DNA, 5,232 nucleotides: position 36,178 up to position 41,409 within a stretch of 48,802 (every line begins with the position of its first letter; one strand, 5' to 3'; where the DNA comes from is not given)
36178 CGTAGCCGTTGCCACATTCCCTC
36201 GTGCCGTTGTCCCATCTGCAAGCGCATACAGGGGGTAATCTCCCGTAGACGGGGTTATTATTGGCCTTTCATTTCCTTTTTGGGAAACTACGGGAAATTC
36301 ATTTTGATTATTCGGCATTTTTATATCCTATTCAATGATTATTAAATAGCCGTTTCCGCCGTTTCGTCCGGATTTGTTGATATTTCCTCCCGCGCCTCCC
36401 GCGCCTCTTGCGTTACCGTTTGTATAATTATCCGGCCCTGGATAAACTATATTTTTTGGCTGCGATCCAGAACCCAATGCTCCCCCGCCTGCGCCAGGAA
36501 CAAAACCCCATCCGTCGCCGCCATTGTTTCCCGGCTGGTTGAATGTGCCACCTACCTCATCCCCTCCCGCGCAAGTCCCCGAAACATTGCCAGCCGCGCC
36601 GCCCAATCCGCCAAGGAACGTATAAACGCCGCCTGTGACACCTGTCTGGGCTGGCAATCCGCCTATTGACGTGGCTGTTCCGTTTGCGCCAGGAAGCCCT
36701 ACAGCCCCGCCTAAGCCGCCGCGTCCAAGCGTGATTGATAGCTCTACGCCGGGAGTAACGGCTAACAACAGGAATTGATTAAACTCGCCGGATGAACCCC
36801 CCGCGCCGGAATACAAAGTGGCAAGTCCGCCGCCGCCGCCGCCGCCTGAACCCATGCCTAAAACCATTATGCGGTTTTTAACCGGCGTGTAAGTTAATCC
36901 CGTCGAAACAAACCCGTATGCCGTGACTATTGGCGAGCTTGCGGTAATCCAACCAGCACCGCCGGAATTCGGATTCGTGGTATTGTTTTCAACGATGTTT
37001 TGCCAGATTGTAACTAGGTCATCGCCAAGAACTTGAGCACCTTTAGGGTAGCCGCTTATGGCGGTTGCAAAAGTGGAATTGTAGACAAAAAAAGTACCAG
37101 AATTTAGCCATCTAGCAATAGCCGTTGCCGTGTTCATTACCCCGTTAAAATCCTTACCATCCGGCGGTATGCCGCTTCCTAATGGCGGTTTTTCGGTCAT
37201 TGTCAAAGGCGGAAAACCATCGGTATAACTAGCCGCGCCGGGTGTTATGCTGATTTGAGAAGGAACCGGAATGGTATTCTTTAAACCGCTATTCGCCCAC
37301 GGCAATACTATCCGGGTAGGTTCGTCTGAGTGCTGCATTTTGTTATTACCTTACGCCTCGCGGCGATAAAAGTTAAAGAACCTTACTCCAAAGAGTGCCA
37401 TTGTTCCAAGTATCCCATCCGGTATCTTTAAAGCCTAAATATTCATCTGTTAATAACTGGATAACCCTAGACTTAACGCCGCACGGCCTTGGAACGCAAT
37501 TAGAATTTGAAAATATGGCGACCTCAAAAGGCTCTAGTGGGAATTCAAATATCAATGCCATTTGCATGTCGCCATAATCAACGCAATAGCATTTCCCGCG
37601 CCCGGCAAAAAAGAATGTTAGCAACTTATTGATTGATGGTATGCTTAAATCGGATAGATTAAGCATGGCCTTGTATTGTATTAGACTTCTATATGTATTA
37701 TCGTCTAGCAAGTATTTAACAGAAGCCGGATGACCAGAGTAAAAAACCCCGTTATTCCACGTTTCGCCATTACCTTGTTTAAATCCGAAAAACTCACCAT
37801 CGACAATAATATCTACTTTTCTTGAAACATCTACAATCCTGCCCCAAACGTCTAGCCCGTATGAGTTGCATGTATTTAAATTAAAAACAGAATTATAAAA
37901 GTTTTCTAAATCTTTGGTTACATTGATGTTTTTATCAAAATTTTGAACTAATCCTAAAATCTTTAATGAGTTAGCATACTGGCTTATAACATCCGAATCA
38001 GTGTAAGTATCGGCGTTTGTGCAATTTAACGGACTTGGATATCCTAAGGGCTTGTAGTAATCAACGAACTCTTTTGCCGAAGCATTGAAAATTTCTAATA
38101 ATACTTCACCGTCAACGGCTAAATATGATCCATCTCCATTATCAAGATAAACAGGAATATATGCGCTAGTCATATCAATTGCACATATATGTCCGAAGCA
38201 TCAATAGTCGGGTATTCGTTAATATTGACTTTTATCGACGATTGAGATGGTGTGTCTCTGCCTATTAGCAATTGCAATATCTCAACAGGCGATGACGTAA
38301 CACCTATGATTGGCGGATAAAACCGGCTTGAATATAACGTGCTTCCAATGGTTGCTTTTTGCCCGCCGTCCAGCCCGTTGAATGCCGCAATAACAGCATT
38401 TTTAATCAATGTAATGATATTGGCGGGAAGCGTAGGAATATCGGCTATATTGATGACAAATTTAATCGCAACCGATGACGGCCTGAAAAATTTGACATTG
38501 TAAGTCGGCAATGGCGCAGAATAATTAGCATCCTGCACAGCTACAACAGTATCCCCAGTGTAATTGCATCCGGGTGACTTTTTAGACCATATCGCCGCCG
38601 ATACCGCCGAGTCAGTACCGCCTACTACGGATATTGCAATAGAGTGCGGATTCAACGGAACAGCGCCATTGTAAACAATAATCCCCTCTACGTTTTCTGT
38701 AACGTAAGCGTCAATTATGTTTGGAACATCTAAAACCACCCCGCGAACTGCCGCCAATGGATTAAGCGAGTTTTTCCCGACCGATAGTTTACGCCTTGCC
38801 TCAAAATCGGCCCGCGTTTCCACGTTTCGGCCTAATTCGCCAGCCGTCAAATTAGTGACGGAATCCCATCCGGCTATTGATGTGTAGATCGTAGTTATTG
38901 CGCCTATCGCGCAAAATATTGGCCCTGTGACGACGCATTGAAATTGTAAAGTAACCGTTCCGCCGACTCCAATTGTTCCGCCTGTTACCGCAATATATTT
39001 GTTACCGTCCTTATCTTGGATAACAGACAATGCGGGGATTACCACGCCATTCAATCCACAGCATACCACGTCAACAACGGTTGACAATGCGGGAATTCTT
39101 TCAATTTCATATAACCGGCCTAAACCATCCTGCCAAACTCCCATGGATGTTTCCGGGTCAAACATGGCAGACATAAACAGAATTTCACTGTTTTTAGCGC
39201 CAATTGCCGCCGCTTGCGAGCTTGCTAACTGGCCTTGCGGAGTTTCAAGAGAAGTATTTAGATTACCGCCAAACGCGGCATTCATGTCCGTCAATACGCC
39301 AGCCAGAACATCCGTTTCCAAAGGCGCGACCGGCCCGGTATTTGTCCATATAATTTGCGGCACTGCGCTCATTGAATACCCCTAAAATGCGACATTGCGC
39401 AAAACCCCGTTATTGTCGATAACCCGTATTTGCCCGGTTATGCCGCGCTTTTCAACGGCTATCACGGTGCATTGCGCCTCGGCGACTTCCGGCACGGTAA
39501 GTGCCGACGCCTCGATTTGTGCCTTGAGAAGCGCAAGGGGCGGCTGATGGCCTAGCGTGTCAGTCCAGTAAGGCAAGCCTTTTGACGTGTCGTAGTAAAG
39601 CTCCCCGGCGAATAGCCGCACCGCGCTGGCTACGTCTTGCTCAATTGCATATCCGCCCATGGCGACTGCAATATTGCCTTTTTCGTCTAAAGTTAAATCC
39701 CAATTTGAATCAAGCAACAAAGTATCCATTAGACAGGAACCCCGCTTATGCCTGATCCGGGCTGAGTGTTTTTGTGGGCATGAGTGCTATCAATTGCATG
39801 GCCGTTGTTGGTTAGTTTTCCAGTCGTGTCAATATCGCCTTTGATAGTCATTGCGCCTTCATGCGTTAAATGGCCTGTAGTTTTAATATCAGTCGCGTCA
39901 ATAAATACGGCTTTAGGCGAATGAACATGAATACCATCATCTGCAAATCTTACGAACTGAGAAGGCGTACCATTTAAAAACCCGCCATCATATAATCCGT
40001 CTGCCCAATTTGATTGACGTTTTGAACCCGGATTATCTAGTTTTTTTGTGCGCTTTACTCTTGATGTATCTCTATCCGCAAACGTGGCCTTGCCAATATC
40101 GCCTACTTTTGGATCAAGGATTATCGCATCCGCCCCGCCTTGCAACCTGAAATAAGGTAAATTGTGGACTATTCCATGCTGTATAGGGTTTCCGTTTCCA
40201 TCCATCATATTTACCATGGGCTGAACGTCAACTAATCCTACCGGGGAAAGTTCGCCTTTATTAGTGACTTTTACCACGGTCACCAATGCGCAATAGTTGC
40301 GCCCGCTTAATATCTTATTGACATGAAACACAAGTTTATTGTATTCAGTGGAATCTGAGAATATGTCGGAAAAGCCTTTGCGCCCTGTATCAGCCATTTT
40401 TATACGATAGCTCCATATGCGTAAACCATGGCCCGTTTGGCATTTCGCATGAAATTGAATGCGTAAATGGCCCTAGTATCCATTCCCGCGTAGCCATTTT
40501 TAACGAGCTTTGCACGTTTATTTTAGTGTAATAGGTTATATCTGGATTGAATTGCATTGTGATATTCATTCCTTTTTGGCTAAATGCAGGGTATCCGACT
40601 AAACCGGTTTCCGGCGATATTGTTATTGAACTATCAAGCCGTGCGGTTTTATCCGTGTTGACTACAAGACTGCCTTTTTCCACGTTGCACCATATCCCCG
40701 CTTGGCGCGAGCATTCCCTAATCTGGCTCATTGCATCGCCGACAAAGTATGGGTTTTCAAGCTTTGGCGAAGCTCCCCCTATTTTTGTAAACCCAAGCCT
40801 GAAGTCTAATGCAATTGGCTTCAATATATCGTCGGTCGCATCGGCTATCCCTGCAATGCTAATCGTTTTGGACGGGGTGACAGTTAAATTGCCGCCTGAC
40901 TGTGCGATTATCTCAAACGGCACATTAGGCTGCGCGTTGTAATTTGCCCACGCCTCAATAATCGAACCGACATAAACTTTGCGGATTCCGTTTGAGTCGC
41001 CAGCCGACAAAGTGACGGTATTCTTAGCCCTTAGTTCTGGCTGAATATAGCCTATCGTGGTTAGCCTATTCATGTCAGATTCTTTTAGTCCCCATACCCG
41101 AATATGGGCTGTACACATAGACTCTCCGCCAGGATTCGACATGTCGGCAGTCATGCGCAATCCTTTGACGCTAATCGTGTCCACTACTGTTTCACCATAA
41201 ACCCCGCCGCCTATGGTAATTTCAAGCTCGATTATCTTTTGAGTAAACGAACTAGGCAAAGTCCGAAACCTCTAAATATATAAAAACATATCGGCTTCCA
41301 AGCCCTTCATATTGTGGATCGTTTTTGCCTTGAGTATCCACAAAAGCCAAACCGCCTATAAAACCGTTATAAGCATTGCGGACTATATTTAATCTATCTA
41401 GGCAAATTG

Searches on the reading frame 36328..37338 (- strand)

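Call 50: search_protein_families(library=phrogs, max_evalue=0.00001, proteins=[window:36328-37338:-])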
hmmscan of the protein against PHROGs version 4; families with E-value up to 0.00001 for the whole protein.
window:36328-37338:- (336 aa): 6 families
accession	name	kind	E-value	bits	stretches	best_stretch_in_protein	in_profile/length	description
phrog_12796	-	tail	5.7e-41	142.1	1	1-135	1-134/445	tail fiber protein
phrog_11982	-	unknown function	1.5e-27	97.7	1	1-132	1-132/233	-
phrog_1396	-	tail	2.7e-23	83.9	1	6-135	92-210/504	tail fiber protein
phrog_38625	-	tail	3.6e-19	70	1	5-144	6-147/437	tail fiber protein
phrog_34663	-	unknown function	1.6e-17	64.3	1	6-131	3-123/698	-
phrog_863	-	tail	3.9e-07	30.4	1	66-334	325-601/690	tail fiber assembly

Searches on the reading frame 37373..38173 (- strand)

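Call 50: search_protein_families(library=phrogs, max_evalue=0.00001, proteins=[window:37373-38173:-])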
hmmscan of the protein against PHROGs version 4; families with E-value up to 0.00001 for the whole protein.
window:37373-38173:- (266 aa): 1 family
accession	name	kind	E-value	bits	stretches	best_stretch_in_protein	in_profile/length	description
phrog_587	-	head and packaging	1.2e-58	200.2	1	60-251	27-221/392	structural protein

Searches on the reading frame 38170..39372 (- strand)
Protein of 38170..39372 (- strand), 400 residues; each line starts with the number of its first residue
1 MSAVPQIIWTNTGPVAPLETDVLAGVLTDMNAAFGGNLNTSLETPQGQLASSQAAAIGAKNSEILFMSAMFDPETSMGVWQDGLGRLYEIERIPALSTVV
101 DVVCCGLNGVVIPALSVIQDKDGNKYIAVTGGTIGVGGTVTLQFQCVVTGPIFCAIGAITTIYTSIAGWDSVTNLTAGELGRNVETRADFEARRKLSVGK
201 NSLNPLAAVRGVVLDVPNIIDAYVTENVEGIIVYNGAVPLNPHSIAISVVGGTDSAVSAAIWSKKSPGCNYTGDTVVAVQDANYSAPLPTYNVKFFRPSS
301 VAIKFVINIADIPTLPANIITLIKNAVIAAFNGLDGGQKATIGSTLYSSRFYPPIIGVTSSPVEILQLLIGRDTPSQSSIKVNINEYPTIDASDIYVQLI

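Call 50: search_protein_families(library=phrogs, max_evalue=0.00001, proteins=[window:38170-39372:-])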
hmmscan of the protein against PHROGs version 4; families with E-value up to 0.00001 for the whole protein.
window:38170-39372:- (400 aa): 3 families
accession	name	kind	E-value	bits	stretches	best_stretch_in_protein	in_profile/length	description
phrog_6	-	tail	1.9e-56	192.9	1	11-398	64-406/548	baseplate wedge subunit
phrog_30339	-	unknown function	1.5e-31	110.4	1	2-131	9-138/150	-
phrog_34452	-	unknown function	2.7e-07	31.4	1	74-174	69-171/175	-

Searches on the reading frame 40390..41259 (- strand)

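Call 50: search_protein_families(library=phrogs, max_evalue=0.00001, proteins=[window:40390-41259:-])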
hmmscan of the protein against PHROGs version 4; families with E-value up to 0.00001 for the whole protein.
window:40390-41259:- (289 aa): 1 family
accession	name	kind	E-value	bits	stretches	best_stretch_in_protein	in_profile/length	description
phrog_196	-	tail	5.9e-48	164.7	1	1-287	80-361/536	baseplate hub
